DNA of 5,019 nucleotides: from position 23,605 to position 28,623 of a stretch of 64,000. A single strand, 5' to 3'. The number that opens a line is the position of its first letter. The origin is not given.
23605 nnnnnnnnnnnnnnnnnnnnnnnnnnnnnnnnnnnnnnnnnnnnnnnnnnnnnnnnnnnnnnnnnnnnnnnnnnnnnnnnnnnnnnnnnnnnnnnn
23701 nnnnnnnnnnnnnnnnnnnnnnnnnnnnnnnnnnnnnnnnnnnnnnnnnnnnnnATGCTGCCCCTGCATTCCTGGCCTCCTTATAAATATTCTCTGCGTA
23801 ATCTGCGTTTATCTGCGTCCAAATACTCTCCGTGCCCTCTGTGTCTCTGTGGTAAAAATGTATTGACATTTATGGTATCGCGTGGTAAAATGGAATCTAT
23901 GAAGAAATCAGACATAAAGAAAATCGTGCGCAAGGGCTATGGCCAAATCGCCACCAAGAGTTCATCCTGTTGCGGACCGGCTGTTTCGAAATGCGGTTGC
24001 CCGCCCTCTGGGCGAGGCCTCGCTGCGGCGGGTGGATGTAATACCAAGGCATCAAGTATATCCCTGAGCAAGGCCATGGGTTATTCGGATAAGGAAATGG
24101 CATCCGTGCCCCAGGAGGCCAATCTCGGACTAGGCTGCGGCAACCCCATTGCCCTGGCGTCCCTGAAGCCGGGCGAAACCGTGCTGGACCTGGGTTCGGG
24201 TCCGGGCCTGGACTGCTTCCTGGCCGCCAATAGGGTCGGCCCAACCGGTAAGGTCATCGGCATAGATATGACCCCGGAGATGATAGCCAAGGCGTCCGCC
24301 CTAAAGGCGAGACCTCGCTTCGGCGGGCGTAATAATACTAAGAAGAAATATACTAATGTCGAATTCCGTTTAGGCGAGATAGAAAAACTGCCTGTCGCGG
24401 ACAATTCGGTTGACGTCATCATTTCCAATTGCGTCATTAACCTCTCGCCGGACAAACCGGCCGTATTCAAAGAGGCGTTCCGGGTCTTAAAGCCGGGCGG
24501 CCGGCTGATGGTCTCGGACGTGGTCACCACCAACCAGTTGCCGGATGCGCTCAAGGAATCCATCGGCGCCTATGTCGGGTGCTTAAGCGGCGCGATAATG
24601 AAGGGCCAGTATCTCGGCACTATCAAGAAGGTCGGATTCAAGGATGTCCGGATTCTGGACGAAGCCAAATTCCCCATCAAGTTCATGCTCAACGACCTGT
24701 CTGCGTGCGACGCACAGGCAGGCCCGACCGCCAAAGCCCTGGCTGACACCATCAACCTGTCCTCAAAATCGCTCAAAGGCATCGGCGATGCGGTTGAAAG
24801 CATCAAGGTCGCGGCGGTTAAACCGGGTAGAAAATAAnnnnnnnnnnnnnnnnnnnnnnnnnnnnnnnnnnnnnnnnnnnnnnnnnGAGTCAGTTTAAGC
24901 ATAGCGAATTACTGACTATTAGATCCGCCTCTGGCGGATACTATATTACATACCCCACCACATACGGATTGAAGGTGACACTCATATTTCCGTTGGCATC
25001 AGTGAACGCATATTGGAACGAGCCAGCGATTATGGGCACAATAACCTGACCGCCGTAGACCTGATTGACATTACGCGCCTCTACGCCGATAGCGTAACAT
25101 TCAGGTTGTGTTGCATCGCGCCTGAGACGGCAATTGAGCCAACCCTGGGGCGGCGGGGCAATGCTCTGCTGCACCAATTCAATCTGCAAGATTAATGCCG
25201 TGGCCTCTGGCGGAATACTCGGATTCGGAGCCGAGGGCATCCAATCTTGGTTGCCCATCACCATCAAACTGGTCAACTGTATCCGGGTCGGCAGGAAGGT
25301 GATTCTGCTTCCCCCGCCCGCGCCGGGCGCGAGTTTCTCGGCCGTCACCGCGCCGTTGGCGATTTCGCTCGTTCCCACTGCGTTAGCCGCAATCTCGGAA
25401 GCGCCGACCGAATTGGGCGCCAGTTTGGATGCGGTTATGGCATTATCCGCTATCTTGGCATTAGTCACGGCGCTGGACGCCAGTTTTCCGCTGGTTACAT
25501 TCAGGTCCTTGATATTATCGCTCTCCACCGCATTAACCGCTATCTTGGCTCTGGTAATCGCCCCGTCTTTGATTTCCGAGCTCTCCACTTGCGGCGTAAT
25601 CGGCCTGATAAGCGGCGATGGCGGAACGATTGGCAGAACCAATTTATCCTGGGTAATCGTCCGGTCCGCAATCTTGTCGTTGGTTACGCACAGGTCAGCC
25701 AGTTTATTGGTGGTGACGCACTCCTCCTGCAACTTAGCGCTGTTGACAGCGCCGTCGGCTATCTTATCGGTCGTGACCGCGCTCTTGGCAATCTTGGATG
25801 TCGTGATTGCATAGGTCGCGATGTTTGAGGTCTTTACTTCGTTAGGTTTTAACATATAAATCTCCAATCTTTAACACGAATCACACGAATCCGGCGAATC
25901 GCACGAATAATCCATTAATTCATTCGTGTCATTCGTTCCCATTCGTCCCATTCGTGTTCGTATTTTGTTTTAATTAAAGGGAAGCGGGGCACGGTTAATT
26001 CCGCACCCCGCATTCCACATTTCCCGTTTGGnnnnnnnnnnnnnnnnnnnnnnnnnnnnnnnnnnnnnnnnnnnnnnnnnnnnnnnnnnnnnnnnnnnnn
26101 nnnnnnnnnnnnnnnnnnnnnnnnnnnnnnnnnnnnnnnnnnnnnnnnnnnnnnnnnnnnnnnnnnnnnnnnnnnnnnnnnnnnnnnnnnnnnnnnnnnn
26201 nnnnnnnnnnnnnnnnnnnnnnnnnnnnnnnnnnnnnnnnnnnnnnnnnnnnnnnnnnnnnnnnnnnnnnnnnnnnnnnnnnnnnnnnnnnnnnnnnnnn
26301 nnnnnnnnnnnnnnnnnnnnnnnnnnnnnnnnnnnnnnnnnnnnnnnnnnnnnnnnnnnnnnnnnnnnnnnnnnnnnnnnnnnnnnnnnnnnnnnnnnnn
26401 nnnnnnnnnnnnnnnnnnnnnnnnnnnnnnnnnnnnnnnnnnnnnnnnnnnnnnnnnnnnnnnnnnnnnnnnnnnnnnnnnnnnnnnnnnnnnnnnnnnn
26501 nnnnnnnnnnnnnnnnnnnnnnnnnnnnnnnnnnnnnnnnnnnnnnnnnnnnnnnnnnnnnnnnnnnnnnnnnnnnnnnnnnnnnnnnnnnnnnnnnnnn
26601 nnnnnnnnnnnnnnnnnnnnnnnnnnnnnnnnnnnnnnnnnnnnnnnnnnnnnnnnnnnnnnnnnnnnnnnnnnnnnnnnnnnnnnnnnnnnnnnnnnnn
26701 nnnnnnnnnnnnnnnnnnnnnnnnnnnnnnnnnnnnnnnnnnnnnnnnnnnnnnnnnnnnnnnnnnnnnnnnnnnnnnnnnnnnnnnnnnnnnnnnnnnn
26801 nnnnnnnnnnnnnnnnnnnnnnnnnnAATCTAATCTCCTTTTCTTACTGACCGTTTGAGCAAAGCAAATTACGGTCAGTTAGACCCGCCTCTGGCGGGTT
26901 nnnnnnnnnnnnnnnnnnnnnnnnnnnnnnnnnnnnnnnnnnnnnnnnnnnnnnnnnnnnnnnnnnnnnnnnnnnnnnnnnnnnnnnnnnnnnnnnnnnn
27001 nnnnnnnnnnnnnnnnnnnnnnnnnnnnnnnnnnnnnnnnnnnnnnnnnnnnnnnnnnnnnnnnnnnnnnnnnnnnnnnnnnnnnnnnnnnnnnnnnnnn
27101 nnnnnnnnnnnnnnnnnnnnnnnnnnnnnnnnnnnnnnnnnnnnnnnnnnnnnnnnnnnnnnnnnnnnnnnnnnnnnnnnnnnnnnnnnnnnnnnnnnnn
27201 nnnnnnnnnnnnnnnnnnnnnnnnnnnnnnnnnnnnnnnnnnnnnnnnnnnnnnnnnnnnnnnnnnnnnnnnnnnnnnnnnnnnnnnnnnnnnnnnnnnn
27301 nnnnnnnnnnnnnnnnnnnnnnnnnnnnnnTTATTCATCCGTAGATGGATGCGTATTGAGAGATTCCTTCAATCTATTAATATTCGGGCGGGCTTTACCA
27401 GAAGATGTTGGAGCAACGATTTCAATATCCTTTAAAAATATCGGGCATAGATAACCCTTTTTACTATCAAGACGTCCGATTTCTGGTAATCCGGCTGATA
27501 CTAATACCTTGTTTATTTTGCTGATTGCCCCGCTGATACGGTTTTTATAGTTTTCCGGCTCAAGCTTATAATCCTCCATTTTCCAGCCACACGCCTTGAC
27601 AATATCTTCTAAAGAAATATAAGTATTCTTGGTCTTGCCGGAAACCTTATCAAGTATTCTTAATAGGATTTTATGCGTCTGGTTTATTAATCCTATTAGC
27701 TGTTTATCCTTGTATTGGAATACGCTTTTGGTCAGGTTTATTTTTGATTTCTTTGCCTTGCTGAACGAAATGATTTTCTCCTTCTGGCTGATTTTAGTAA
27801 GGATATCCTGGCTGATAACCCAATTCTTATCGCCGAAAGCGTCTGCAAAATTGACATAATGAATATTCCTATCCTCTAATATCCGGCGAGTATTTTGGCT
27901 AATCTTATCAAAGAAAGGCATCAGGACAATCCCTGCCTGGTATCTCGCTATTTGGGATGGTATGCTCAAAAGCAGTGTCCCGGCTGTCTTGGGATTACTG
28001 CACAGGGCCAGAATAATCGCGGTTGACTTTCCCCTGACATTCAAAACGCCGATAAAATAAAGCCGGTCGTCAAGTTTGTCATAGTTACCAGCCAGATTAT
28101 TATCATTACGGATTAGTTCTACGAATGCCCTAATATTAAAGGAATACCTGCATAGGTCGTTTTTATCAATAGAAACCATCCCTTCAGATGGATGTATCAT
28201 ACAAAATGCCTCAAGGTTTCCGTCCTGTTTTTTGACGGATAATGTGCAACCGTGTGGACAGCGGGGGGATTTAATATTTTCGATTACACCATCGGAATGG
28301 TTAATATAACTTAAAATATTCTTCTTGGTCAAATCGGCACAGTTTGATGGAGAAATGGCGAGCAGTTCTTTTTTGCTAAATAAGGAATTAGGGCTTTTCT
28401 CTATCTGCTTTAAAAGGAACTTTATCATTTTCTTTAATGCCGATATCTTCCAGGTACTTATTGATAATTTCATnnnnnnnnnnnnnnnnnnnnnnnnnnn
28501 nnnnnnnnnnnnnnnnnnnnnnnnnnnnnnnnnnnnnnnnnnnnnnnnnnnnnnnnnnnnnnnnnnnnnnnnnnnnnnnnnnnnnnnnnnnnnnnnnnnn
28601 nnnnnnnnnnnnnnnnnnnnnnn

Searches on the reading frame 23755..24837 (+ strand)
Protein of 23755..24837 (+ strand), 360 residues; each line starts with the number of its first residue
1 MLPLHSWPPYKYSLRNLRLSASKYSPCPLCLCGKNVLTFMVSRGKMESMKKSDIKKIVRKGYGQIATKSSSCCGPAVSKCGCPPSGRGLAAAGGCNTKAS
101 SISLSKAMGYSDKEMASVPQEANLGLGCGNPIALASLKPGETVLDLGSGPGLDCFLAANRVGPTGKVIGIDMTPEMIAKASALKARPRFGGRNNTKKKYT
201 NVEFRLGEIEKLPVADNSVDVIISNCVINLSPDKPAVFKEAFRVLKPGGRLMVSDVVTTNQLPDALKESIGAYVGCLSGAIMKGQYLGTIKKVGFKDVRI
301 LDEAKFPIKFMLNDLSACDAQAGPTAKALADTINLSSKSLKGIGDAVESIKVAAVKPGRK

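Call 11: search_protein_families(library=pfam, proteins=[window:23755-24837:+], max_evalue=0.01)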
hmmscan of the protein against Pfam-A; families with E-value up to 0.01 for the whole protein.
window:23755-24837:+ (360 aa): 12 families
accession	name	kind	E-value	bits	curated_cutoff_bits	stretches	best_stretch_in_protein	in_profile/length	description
PF13847.12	Methyltransf_31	-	7.2e-39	133.2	27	1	138-282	2-133/145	Methyltransferase domain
PF08241.18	Methyltransf_11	-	1.8e-21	77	21.2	1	144-252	1-94/95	Methyltransferase domain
PF13649.12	Methyltransf_25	-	1.7e-20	74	27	1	143-249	1-97/97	Methyltransferase domain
PF01209.24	Ubie_methyltran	-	1.4e-15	57.7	20.1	1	136-256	44-154/233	ubiE/COQ5 methyltransferase family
PF08242.18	Methyltransf_12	-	1.1e-12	49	30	1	144-251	1-98/98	Methyltransferase domain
PF13489.12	Methyltransf_23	-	2.3e-12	47.4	27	1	135-257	18-120/164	Methyltransferase domain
PF01135.25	PCMT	-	4e-07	30.5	20.3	1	134-253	68-171/210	Protein-L-isoaspartate(D-aspartate) O-methyltransferase (PCMT)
PF05148.21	Methyltransf_8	-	2.8e-06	27.8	27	1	208-257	112-160/219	Hypothetical methyltransferase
PF01728.25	FtsJ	-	2.1e-05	25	24.1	1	137-232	19-105/181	FtsJ-like methyltransferase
PF20922.3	Anamorsin_N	-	2.5e-05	24.5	27.1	1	208-261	41-95/163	Anamorsin, N-terminal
PF06325.19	PrmA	-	0.00082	19.4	22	1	137-259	159-264/296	Ribosomal protein L11 methyltransferase (PrmA)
PF02353.26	CMAS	-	0.0075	16.1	27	0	135-260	58-171/273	Mycolic acid cyclopropane synthetase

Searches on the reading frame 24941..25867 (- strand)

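Call 11: search_protein_families(library=pfam, proteins=[window:24941-25867:-], max_evalue=0.01)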
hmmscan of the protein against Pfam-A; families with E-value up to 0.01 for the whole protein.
window:24941-25867:- (308 aa): 0 families

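Call 35: search_protein_families(library=phrogs, proteins=[window:24941-25867:-], max_evalue=0.01)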
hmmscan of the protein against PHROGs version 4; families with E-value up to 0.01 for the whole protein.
window:24941-25867:- (308 aa): 15 families
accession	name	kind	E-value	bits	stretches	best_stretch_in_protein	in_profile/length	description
phrog_892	-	tail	5.1e-36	125.5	3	10-77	339-406/782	tail fiber protein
phrog_28766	-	tail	3.1e-26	92.8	2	89-183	116-210/472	tail fiber protein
phrog_21412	-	tail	1.4e-23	83.6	2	92-190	164-262/1452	tail fiber protein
phrog_26466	-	unknown function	4.5e-20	71.4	2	104-189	1800-1884/2337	-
phrog_13518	-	unknown function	2.4e-17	63.3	1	13-178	236-401/1230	-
phrog_7660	-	tail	8.1e-13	48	2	94-178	445-527/1656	tail fiber protein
phrog_36443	-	unknown function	6.3e-11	41.9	2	93-187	388-482/1238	-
phrog_32822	-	head and packaging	5e-09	35.4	1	13-180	981-1145/1548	virion structural protein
phrog_29288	-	unknown function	9.1e-08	31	1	26-74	1136-1184/1558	-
phrog_38396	-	tail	3.5e-07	29.3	1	98-197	1325-1420/1435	tail protein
phrog_2952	-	tail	1.2e-06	28.8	0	48-77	336-365/488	minor tail protein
phrog_18723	-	unknown function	5.8e-05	23.2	1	94-195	14-114/452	-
phrog_2012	-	tail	6.1e-05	24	1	121-186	139-204/212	minor tail protein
phrog_38009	-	tail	0.0001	20.5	1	91-163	1597-1669/2075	tail protein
phrog_7841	-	unknown function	0.00059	19.9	0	16-67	157-209/489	-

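Call 36: search_protein_families(library=padloc, proteins=[window:24941-25867:-], max_evalue=0.01)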
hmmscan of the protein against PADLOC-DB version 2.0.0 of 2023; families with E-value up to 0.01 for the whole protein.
window:24941-25867:- (308 aa): 1 family
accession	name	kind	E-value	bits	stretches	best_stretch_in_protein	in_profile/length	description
PDLC04011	PD-Lambda-5_A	-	1.2e-09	35.2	2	94-178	289-373/526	-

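Call 103: search_protein_families(library=ncbifam, proteins=[window:24941-25867:-], max_evalue=0.01)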
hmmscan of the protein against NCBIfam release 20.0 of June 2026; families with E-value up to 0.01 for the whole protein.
window:24941-25867:- (308 aa): 0 families

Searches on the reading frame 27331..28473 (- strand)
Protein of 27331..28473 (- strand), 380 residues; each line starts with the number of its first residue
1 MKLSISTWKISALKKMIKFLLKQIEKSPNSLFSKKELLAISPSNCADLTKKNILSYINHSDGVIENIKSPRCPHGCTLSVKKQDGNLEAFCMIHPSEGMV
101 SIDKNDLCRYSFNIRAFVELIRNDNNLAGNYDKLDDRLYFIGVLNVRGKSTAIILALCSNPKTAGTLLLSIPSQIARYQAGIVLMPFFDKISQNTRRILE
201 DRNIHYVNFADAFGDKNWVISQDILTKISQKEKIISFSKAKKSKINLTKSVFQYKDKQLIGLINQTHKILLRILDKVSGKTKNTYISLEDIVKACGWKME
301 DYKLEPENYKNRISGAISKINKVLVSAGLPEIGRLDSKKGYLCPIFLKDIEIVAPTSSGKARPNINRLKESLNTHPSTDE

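Call 11: search_protein_families(library=pfam, proteins=[window:27331-28473:-], max_evalue=0.01)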
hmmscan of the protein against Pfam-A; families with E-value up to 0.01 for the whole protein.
window:27331-28473:- (380 aa): 0 families

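Call 35: search_protein_families(library=phrogs, proteins=[window:27331-28473:-], max_evalue=0.01)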
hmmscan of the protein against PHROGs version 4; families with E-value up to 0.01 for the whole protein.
window:27331-28473:- (380 aa): 0 families

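Call 36: search_protein_families(library=padloc, proteins=[window:27331-28473:-], max_evalue=0.01)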
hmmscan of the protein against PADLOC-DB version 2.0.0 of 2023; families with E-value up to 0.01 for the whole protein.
window:27331-28473:- (380 aa): 0 families

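Call 48: find_homologous_proteins(query=window:27331-28473:-, max_evalue=0.001)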
Query window:27331-28473:- (380 aa): 8 proteins with E <= 0.001 among 4328 candidates.
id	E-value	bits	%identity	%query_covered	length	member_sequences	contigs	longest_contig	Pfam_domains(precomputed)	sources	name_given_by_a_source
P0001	8.6e-238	806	100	96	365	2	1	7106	-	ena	-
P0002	7.1e-144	497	65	96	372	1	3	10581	-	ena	-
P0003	7.1e-134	464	59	98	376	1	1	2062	-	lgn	-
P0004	2.0e-51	193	49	53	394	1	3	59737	-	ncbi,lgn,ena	ncbi:MAG: hypothetical protein AAB038_05200 [Planctomycetota bacterium]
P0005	1.2e-50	191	63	43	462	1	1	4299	-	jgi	jgi:hypothetical protein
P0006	2.1e-37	147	38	59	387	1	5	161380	-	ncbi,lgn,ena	-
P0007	1.6e-26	111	41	37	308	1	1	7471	-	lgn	-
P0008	8.2e-26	109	35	57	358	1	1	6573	-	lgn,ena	-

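Call 49: find_encoding_contigs(protein=P0004, flank=10000, max_places=3)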
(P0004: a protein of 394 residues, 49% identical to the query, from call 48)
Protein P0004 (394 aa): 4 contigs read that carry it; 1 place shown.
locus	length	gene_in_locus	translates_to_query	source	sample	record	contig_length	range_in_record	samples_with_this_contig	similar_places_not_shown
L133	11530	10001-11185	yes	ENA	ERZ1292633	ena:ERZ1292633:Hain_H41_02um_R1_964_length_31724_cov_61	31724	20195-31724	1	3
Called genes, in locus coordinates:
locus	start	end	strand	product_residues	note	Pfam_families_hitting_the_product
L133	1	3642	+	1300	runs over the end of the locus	PF02463:SMC_N, PF13175:AAA_15, PF13304:AAA_21 (weak), PF13476:AAA_23, PF13555:AAA_29 (faint), PF06470:SMC_hinge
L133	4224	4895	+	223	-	PF20473:MmeI_Mtase (weak)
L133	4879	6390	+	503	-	PF02384:N6_Mtase (faint), PF07669:Eco57I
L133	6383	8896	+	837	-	PF10544:T5orf172, PF13455:MUG113 (weak), PF04851:ResIII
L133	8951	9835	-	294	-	PF13365:Trypsin_2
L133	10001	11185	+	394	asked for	-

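Call 50: find_encoding_contigs(protein=P0006, flank=10000, max_places=3)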
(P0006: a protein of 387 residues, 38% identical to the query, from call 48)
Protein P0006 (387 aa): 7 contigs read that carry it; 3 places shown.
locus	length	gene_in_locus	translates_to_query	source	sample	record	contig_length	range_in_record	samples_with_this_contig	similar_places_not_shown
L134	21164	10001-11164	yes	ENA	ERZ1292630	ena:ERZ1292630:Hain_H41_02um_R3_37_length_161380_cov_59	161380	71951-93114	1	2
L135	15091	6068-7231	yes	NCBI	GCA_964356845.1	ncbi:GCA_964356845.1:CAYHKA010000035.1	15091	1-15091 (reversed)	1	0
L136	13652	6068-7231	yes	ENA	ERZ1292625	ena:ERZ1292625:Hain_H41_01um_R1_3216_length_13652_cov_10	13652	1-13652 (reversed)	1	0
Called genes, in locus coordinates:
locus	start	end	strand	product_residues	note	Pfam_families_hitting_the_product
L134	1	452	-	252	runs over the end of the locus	PF00142:Fer4_NifH (faint), PF01656:CbiA, PF02374:ArsA_ATPase (weak), PF06564:CBP_BcsQ, PF09140:MipZ (faint), PF10609:ParA, PF13614:AAA_31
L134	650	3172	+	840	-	PF02861:Clp_N, PF13191:AAA_16 (weak), PF00004:AAA, PF17871:AAA_lid_9, PF07724:AAA_2, PF00004:AAA, PF07728:AAA_5, PF10431:ClpB_D2-small, +8 more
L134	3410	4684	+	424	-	PF00990:GGDEF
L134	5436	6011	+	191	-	PF12728:HTH_17, PF00717:Peptidase_S24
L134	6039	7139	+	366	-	PF09545:RE_AccI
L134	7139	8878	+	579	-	PF02384:N6_Mtase, PF07669:Eco57I, PF22837:M_Eco57I_C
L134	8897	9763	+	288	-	-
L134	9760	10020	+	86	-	-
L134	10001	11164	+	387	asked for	-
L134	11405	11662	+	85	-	-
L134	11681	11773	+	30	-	-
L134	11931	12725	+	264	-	-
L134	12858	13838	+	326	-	-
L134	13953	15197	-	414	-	PF00109:ketoacyl-synt, PF00108:Thiolase_N (faint), PF02801:Ketoacyl-synt_C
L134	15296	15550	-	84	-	PF00550:PP-binding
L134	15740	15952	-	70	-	PF00364:Biotin_lipoyl, PF25917:BSH_RND, PF25919:BSH_CusB (faint), PF25973:BSH_CzcB (faint), PF25984:BSH_YknX (weak)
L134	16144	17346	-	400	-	PF13439:Glyco_transf_4, PF13477:Glyco_trans_4_2, PF13579:Glyco_trans_4_4, PF00534:Glycos_transf_1, PF13692:Glyco_trans_1_4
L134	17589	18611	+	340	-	PF21016:RlmN_N, PF04055:Radical_SAM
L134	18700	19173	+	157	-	PF03652:RuvX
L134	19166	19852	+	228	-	PF08241:Methyltransf_11, PF08242:Methyltransf_12 (weak), PF13649:Methyltransf_25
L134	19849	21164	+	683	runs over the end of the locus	PF00884:Sulfatase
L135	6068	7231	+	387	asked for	-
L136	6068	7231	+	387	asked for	-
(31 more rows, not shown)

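Call 51: find_encoding_contigs(protein=P0002, flank=10000, max_places=3)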
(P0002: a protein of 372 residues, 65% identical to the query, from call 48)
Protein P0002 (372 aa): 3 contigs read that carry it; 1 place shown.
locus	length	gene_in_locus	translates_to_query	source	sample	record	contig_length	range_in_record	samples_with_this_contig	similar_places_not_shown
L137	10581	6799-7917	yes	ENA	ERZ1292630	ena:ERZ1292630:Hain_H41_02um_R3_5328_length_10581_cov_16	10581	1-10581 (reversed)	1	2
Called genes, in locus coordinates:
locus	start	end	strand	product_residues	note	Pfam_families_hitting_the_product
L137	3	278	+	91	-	?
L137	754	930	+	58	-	-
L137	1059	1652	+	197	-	PF12728:HTH_17, PF00717:Peptidase_S24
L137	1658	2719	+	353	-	PF02086:MethyltransfD12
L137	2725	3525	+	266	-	PF01555:N6_N4_Mtase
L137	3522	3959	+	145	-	-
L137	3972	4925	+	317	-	-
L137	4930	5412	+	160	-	-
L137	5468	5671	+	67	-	-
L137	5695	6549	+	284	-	-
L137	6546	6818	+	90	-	-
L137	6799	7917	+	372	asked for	-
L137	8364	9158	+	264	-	-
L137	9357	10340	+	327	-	-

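Call 54: search_solved_structures(query=window:27331-28473:-, max_evalue=10)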
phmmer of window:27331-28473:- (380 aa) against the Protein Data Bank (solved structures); distinct sequences matched with E-value up to 10: 0.

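Call 68: predict_structure(alignment_id=A3)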
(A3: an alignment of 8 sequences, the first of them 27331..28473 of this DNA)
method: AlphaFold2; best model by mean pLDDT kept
length: 380 residues; sequences in the alignment: 8
mean_pLDDT: 76.8   pTM: 0.54
mean pLDDT of the five models: 76.8, 73.4, 69.7, 66.3, 59.1
residues with pLDDT >= 90: 34; 70-90: 272; 50-70: 35; < 50: 39
segments of 3 or more residues with pLDDT < 50: 1-9, 61-63, 356-380
pLDDT, mean of each block of 10 residues (from residue 1): 41 80 84 79 81 76 60 80 79 82 78 90 88 91 83 90 84 86 82 80 83 74 71 70 74 75 76 86 87 84 86 88 87 73 88 55 37 35
secondary structure, 60 per line:
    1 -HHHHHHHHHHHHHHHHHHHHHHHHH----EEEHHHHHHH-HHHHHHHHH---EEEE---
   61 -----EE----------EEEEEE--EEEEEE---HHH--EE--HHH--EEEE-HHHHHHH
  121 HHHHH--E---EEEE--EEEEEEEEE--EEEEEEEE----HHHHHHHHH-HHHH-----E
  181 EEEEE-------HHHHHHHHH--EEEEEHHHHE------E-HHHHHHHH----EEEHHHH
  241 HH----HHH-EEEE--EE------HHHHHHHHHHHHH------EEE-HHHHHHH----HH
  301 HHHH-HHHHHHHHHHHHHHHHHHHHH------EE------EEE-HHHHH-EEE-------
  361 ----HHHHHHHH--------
elements in order: H2-26 E31-33 H34-40 H42-50 E54-57 E78-83 E86-91 E109-112 H114-125 E132-135 E138-146 E149-156 H161-169 H171-174 E180-185 H193-201 E204-208 H209-212 H222-229 E234-236 H237-242 E251-254 H265-277 E284-286 H288-294 H299-304 H306-326 E341-343 H345-349 E351-353 H365-372

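Call 72: fold_search(model_id=the predicted structure, library=pdb)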
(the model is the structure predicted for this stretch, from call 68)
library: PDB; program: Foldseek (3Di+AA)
matches with E <= 10: 749; with E <= 0.001: 0
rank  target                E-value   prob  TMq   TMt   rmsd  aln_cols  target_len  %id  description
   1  5gkj_B                9.8e-03  0.60  0.16  0.24  16.2       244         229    8  Structure of EndoMS in apo form (released 2016-11-02)
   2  5xog_E                1.8e-02  0.80  0.13  0.20   7.6       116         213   14  RNA Polymerase II elongation complex bound with Spt5 KOW5 and Elf1 (released 2017-08-16)
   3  9g1x_E                1.9e-02  0.80  0.13  0.22   7.5       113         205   16  Yeast RNA polymerase I elongation complex stalled by an apurinic site, 11-subunit (released 2025-06-18)
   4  1dzf                  2.0e-02  0.51  0.15  0.25  18.2       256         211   10  RPB5 from S.cerevisiae (released 2000-06-09)
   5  9ja1_E                2.3e-02  0.72  0.13  0.21   7.5       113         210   16  The RNA polymerase II elongation complex from Saccharomyces cerevisiae (released 2024-09-04)
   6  8yfq_E                2.4e-02  0.69  0.12  0.21   7.6       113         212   14  Cryo EM structure of Komagataella phaffii RNAPII-Rat1-Rai1 pre-termination complex (released 2024-09-25)
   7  1xmx                  2.9e-02  0.51  0.20  0.20  11.7       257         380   11  Crystal structure of protein VC1899 from Vibrio cholerae (released 2004-11-16)
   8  4c2m_E                3.4e-02  0.72  0.13  0.21   7.7       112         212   12  Structure of RNA polymerase I at 2.8 A resolution (released 2013-10-23)
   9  1i50_E                4.5e-02  0.69  0.13  0.21   8.2       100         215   19  RNA POLYMERASE II CRYSTAL FORM II AT 2.8 A RESOLUTION (released 2001-04-23)
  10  2vld_A                4.5e-02  0.28  0.15  0.21  16.4       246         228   11  crystal structure of a repair endonuclease from Pyrococcus abyssi (released 2009-05-19)
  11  1y88                  4.7e-02  0.60  0.15  0.28  16.8       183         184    9  Crystal Structure of Protein of Unknown Function AF1548 (released 2004-12-21)
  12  5gkj_A                5.3e-02  0.21  0.14  0.22  17.3       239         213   10  Structure of EndoMS in apo form (released 2016-11-02)
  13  8wt6_D                5.9e-02  0.21  0.14  0.16  17.1       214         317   10  Cryo-EM structure of the IS621 recombinase in complex with bridge RNA, donor DNA, and target DNA in the pre-strand exc (released 2024-06-26)
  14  8bao_B                6.3e-02  0.33  0.18  0.19  12.0       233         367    9  Dysgonamonadaceae bacterium CRISPR ancillary nuclease 2 (released 2022-11-30)
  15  1k83_E                6.6e-02  0.63  0.13  0.21   8.2       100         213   19  Crystal Structure of Yeast RNA Polymerase II Complexed with the Inhibitor Alpha Amanitin (released 2002-02-13)
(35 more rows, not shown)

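Call 103: search_protein_families(library=ncbifam, proteins=[window:27331-28473:-, L134:5436-6011:+, L134:8897-9763:+], max_evalue=0.01)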
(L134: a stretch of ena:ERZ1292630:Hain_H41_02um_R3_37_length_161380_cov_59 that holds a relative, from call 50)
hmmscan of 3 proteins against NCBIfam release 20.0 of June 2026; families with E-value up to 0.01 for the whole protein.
window:27331-28473:- (380 aa): 0 families

L134:5436-6011:+ (191 aa): 5 families
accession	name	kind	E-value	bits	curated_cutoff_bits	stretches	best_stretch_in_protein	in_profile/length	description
TIGR00498.1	lexA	equivalog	1.8e-40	138.7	110.95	1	60-191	78-202/203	transcriptional repressor LexA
NF007621.2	PRK10276.1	subfamily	5e-23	81.3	110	1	74-189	1-115/115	translesion error-prone DNA polymerase V autoproteolytic subunit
NF047737.1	antiphage_MADS1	equivalog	1.7e-22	79.4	80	1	5-51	3-49/49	methylation-associated defense system helix-turn-helix domain-containing protein MAD1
TIGR01764.1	excise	domain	3.8e-15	56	28.8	1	6-52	2-48/49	excisionase family DNA-binding protein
NF051876.1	transXXX_HumD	equivalog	9.9e-07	28.8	120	1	76-188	2-115/129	HumD family translesion DNA polymerase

L134:8897-9763:+ (288 aa): 0 families
